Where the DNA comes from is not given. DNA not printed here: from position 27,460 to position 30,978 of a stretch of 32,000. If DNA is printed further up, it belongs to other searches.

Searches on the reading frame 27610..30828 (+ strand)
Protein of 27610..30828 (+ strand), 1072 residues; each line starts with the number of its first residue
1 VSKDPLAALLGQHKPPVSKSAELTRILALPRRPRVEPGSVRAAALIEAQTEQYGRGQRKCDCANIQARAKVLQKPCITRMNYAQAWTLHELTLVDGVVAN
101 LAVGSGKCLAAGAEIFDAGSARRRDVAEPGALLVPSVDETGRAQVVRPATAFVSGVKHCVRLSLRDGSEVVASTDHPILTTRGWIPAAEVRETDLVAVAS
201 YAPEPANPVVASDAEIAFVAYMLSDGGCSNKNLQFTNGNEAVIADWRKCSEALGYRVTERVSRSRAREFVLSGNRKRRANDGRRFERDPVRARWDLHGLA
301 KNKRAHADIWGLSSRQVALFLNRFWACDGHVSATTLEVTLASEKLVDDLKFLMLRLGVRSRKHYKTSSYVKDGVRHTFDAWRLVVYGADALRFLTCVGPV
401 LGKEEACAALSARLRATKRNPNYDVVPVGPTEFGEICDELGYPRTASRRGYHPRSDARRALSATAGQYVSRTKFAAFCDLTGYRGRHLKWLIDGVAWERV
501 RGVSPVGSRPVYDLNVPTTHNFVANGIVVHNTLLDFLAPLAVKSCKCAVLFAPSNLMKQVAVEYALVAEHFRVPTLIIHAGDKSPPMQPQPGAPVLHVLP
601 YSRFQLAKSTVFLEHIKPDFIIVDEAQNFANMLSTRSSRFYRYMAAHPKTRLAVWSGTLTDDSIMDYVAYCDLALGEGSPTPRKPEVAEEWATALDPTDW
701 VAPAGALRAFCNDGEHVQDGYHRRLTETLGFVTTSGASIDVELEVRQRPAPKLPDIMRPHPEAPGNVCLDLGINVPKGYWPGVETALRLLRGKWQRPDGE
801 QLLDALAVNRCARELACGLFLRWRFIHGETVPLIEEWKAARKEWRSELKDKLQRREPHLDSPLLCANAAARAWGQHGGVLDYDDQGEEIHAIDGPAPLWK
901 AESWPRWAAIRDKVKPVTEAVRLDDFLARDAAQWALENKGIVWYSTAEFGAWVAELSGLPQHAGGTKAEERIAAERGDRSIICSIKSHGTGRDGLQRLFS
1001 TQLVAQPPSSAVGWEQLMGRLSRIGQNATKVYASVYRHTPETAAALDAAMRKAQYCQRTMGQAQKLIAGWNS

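Call 22: search_protein_families(library=pfam, proteins=[window:27610-30828:+], max_evalue=0.01)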
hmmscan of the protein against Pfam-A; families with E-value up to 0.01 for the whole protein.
window:27610-30828:+ (1072 aa): 2 families
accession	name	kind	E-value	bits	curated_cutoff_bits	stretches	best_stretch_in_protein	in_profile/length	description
PF14890.11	Intein_splicing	-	3e-14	53.5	35.8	1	156-531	46-155/155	Intein splicing domain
PF14528.11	LAGLIDADG_3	-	1.6e-10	41.5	22.5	1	316-395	2-79/82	LAGLIDADG-like domain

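Call 23: search_protein_families(library=phrogs, proteins=[window:27610-30828:+], max_evalue=0.001)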
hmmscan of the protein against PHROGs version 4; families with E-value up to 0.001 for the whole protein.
window:27610-30828:+ (1072 aa): 3 families
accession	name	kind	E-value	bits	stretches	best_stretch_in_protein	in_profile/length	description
phrog_62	-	DNA, RNA and nucleotide metabolism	6.6e-05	21.5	0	546-669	740-859/1881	DNA helicase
phrog_9666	-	unknown function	0.00011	21.5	0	507-542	462-497/779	-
phrog_17415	-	head and packaging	0.00081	18.5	0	150-199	234-283/940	terminase large subunit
